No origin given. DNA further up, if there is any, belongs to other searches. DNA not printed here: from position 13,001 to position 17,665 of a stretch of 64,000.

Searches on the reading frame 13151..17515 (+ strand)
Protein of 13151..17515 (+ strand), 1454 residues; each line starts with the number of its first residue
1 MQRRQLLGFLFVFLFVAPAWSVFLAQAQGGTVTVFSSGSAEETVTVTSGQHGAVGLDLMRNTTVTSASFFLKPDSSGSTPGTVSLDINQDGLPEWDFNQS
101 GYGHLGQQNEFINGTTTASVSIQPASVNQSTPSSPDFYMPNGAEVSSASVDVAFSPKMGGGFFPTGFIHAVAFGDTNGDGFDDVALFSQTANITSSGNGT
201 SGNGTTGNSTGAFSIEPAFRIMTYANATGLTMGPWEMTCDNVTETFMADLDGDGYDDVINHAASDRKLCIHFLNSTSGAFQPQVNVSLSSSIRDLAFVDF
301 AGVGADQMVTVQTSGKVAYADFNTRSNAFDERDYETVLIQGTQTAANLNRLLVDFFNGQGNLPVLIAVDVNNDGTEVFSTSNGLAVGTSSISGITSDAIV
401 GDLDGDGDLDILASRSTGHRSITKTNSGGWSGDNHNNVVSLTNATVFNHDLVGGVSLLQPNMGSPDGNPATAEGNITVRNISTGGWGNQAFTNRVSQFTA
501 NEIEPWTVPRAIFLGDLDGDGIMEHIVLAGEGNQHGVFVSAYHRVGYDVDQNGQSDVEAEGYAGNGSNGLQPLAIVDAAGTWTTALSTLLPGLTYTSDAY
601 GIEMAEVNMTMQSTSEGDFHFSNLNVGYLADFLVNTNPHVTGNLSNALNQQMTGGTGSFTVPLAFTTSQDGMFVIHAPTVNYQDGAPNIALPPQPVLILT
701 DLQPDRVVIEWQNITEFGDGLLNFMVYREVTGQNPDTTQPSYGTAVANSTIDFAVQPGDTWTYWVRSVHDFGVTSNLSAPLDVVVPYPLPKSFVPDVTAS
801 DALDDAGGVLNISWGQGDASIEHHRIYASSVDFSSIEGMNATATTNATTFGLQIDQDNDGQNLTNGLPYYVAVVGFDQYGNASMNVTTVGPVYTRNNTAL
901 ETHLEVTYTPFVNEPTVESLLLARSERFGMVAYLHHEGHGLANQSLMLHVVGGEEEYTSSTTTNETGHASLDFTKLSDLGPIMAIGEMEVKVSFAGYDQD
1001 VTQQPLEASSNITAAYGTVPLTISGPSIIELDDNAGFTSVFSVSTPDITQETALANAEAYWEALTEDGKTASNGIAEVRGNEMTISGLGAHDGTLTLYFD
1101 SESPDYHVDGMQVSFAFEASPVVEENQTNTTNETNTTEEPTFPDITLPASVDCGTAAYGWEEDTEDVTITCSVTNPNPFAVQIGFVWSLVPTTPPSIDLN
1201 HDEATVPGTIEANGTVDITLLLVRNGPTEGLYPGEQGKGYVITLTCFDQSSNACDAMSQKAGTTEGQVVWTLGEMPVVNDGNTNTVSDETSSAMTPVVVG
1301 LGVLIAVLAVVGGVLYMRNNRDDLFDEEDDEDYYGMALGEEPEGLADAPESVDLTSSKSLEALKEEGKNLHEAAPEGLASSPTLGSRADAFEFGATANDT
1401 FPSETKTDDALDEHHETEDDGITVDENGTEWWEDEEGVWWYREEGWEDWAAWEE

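Call 9: search_protein_families(library=pfam, proteins=[window:13151-17515:+], max_evalue=0.001)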
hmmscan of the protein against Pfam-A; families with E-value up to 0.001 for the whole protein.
window:13151-17515:+ (1454 aa): 2 families
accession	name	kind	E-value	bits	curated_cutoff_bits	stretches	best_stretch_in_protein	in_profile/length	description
PF01839.29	FG-GAP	-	2.9e-11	43.4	22.1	1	169-199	3-32/37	FG-GAP repeat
PF13517.12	FG-GAP_3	-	1.8e-10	41.7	26.9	0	249-300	1-51/61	FG-GAP-like repeat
